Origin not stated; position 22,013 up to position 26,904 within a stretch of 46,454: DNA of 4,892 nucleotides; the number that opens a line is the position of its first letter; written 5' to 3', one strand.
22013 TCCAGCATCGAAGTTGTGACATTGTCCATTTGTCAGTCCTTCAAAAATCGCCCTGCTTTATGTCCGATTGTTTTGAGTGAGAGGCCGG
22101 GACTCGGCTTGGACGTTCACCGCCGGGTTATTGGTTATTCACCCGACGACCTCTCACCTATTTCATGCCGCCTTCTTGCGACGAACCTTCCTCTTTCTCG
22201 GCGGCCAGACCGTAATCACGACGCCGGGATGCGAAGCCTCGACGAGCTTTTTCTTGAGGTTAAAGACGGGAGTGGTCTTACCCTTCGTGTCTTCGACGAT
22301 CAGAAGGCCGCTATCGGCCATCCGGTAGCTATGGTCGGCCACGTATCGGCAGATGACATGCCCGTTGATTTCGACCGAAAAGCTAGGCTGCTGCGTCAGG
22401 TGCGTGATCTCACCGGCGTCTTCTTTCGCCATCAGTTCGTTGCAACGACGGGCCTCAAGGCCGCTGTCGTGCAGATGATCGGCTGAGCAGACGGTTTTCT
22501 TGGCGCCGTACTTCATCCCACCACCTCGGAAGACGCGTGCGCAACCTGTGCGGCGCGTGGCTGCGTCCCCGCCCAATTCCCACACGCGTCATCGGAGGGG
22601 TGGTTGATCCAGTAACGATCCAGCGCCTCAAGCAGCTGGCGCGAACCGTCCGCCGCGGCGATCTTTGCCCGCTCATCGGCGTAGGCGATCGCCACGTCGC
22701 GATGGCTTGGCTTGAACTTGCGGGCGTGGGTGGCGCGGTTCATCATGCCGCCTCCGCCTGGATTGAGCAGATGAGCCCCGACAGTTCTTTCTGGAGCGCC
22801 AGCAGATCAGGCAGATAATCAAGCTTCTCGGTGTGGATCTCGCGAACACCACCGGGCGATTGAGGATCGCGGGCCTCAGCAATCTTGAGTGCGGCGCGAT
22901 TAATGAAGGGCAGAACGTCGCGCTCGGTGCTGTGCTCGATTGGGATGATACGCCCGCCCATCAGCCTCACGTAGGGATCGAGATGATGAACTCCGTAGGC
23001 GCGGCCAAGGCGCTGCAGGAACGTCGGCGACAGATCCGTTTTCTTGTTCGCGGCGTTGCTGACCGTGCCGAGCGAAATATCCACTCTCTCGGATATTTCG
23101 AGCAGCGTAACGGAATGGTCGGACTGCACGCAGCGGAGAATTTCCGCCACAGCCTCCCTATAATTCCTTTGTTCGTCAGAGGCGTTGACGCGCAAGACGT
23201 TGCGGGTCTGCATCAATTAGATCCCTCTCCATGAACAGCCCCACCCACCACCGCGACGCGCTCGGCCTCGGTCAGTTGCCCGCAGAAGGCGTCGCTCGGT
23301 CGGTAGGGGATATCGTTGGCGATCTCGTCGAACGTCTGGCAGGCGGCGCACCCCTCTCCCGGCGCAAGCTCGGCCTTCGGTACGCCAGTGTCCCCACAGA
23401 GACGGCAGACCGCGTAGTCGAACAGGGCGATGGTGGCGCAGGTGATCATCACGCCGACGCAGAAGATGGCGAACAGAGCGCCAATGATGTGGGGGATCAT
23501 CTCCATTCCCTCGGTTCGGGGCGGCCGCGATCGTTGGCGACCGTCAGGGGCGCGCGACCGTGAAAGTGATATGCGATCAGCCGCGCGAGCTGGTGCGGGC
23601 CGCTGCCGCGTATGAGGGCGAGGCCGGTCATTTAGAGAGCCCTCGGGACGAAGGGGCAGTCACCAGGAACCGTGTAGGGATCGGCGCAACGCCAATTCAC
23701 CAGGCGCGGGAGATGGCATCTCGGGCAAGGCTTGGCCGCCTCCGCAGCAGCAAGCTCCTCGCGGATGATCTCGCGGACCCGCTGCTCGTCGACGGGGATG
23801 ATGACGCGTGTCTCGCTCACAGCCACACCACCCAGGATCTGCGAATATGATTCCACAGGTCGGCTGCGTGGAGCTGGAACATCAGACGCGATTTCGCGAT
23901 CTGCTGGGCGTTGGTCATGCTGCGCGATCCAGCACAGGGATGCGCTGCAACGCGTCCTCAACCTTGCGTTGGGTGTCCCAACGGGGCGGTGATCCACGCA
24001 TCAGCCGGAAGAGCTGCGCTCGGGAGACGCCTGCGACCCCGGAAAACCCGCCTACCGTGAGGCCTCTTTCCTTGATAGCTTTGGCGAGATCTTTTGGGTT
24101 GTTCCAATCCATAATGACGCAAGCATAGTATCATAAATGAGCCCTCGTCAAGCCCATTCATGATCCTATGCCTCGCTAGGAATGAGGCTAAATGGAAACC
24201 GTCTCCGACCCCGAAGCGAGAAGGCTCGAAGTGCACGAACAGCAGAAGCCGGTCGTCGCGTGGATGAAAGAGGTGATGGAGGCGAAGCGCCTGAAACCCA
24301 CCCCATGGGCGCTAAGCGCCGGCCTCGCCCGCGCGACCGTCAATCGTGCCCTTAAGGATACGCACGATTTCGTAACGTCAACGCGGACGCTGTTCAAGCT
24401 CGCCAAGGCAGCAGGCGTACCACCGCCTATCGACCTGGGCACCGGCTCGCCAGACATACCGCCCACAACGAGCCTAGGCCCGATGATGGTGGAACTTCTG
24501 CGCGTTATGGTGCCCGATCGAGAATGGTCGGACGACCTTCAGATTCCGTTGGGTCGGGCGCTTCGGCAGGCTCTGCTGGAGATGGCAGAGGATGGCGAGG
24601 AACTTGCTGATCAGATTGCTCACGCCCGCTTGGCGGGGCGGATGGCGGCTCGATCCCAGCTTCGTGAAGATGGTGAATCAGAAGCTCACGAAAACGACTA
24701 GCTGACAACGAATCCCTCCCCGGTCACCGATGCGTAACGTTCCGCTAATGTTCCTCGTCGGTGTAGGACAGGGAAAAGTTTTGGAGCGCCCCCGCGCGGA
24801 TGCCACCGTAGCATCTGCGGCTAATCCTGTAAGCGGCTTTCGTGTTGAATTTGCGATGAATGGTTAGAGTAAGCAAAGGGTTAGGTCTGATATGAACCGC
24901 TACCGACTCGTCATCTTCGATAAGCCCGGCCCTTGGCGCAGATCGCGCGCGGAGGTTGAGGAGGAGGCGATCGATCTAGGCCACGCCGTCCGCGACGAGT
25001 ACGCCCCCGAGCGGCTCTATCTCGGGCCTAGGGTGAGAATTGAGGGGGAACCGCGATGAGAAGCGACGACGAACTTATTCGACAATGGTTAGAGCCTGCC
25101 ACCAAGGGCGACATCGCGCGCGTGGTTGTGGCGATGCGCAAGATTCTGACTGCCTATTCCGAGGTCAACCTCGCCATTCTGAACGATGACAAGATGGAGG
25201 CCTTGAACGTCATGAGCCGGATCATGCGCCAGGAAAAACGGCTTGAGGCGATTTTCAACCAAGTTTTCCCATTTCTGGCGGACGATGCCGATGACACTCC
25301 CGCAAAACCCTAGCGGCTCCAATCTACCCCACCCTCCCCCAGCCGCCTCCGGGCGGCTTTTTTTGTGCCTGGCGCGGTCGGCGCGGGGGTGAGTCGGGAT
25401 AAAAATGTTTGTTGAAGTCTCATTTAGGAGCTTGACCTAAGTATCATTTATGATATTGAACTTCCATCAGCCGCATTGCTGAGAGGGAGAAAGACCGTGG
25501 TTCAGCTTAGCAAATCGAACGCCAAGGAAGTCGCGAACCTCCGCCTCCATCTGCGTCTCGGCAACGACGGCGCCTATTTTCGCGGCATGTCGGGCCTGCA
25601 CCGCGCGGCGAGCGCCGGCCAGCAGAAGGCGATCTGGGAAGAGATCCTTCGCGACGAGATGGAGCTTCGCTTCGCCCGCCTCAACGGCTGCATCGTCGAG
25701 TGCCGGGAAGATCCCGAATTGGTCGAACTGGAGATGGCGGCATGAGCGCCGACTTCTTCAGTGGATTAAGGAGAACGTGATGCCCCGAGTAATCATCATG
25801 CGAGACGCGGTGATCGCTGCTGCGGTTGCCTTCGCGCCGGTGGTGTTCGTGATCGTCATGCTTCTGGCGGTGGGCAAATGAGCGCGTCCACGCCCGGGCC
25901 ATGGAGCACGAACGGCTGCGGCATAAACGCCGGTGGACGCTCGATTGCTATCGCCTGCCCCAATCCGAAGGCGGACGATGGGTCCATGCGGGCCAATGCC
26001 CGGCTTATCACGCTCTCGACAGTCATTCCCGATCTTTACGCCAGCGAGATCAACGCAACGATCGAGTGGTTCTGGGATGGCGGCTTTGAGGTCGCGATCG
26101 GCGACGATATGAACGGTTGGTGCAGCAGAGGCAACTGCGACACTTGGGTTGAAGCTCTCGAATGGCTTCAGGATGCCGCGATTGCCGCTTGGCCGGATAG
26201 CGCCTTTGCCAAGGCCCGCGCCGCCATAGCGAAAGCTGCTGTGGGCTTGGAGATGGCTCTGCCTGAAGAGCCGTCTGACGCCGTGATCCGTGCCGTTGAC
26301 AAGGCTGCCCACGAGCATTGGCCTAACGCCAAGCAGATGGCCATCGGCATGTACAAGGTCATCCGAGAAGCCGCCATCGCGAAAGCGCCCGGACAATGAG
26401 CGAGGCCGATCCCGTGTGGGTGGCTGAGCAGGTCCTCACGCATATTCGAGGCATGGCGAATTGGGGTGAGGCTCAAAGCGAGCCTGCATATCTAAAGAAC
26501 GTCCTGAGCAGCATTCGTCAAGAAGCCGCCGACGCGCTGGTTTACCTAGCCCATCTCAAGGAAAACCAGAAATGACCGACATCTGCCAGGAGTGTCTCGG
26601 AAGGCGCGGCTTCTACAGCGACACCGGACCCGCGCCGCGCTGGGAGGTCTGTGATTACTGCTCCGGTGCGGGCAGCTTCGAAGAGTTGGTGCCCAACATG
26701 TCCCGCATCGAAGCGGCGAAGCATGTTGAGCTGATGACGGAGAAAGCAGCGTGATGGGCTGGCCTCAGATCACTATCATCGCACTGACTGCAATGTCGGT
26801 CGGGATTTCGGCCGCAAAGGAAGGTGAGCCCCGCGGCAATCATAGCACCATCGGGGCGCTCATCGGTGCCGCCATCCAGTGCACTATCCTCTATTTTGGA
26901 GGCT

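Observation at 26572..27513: Phage-encoded single-domain HD alarmone-hydrolase-like protein coupled to a string of micro-proteins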

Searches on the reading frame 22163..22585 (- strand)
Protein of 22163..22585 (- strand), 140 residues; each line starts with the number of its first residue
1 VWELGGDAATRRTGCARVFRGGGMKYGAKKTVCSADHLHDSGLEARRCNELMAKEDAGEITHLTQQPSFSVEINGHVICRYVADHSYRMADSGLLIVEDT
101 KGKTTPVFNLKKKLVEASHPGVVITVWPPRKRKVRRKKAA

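Call 29: search_protein_families(library=pfam, proteins=[window:22163-22585:-], max_evalue=0.01)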
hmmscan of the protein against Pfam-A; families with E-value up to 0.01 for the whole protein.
window:22163-22585:- (140 aa): 2 families
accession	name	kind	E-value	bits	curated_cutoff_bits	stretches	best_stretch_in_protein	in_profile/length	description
PF06356.17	DUF1064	-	2.1e-11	44.7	24.7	1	25-125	3-107/117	Protein of unknown function (DUF1064)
PF11843.13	DUF3363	-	0.0083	15.7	28.4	1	65-131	63-126/375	Protein of unknown function (DUF3363)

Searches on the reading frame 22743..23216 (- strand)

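Call 29: search_protein_families(library=pfam, proteins=[window:22743-23216:-], max_evalue=0.01)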
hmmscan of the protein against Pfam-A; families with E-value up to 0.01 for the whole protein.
window:22743-23216:- (157 aa): 3 families
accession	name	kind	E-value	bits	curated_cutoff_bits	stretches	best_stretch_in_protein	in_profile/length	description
PF13412.12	HTH_24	-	3.4e-05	23.8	21.9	1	25-55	7-37/48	Winged helix-turn-helix DNA-binding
PF01381.28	HTH_3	-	0.0004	20.8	23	1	37-78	11-52/55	Helix-turn-helix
PF04545.22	Sigma70_r4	-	0.0019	18.1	24.1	1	25-54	11-39/50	Sigma-70, region 4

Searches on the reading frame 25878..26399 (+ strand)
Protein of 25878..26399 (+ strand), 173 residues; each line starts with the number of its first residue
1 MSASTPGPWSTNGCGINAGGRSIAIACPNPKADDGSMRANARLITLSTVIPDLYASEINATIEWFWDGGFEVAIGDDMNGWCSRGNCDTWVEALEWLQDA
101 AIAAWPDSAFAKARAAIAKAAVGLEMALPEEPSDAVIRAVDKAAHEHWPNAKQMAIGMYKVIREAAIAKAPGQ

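Call 3: search_protein_families(library=pfam, proteins=[window:25878-26399:+], max_evalue=1)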
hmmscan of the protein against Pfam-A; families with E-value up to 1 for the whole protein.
window:25878-26399:+ (173 aa): 0 families

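Call 5: search_protein_families(library=phrogs, proteins=[window:25878-26399:+], max_evalue=0.1)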
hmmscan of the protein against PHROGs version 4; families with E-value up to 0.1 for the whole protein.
window:25878-26399:+ (173 aa): 1 family
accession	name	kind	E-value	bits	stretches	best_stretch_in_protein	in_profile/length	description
phrog_1273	-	unknown function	4.6e-08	34.4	1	1-54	5-62/103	-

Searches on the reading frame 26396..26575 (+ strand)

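Call 3: search_protein_families(library=pfam, proteins=[window:26396-26575:+], max_evalue=1)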
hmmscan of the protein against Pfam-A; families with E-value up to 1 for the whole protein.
window:26396-26575:+ (59 aa): 1 family
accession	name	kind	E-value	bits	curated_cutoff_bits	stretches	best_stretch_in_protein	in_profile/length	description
PF01819.22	Levi_coat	-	0.023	15.2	25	1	16-50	28-62/132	Levivirus coat protein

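Call 5: search_protein_families(library=phrogs, proteins=[window:26396-26575:+], max_evalue=0.1)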
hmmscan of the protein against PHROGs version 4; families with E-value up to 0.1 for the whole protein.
window:26396-26575:+ (59 aa): 0 families

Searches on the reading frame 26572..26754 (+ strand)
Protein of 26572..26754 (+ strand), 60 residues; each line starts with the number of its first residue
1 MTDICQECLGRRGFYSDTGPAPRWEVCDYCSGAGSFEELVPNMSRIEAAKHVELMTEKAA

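Call 3: search_protein_families(library=pfam, proteins=[window:26572-26754:+], max_evalue=1)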
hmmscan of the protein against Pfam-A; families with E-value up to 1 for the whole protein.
window:26572-26754:+ (60 aa): 2 families
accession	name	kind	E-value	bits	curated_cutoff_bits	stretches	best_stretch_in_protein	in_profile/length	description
PF00684.25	DnaJ_CXXCXGXG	-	0.034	14.8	32.7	1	5-38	1-29/65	DnaJ central domain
PF17302.8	DUF5351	-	0.091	13.5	27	1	27-35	1-9/29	Family of unknown function (DUF5351)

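Call 4: search_protein_families(library=ncbifam, proteins=[window:26572-26754:+], max_evalue=1)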
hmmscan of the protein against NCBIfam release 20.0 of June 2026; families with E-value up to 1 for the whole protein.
window:26572-26754:+ (60 aa): 0 families

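Call 5: search_protein_families(library=phrogs, proteins=[window:26572-26754:+], max_evalue=0.1)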
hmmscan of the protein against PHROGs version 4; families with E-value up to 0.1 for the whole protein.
window:26572-26754:+ (60 aa): 0 families

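Call 34: search_dna_similar(query=window:26572-26751:+, collection=phages, mode=protein, max_evalue=0.01, max_rows=30)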
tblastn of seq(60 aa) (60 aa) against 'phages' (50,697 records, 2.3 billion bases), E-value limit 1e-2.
No match.

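Call 64: find_related_loci(query=window:26572-26751:+, collection=viral_contigs, flank=2500)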
Query seq(60 aa) (60 aa) in viral_contigs; peptide patterns used: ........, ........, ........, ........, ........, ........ (x = any residue, [..] = any of these).
7 stretches matched a pattern, but none encodes a relative of the query by tblastn (E <= 1e-3).

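Call 67: find_homologous_proteins(query=window:26572-26751:+, max_evalue=0.01)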
Query seq(60 aa) (60 aa): 2 proteins with E <= 0.01 among 3 candidates.
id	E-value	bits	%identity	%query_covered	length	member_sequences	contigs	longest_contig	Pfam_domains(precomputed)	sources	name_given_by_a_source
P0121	4.9e-35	135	100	100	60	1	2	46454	-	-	-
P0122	4.0e-15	73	62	87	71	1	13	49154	-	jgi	jgi:hypothetical protein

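Call 68: find_encoding_contigs(protein=P0122, flank=4000, max_places=4)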
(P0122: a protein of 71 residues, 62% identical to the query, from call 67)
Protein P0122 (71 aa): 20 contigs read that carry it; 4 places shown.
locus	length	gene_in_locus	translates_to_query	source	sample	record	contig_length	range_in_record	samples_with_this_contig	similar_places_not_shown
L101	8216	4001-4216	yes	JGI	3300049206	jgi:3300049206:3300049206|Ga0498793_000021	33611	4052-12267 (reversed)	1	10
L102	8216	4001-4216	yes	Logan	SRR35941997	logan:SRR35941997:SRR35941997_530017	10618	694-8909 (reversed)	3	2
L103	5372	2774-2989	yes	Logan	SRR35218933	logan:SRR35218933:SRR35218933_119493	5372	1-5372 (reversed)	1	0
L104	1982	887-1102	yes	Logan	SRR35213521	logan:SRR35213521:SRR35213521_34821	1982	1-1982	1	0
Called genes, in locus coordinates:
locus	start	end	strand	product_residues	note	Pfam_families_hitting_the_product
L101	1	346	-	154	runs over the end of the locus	-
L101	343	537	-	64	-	-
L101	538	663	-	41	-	-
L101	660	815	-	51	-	-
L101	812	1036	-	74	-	PF15943:YdaS_toxin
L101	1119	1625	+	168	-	-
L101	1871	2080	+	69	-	PF13560:HTH_31, PF01381:HTH_3, PF12844:HTH_19 (weak), PF13443:HTH_26 (weak)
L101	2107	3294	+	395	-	PF01757:Acyl_transf_3, PF10129:OpgC_C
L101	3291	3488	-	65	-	-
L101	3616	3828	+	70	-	-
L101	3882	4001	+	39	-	-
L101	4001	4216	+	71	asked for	-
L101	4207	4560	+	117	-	-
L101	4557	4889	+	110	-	-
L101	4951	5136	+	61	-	-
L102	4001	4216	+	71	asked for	-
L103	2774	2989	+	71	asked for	-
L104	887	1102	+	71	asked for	-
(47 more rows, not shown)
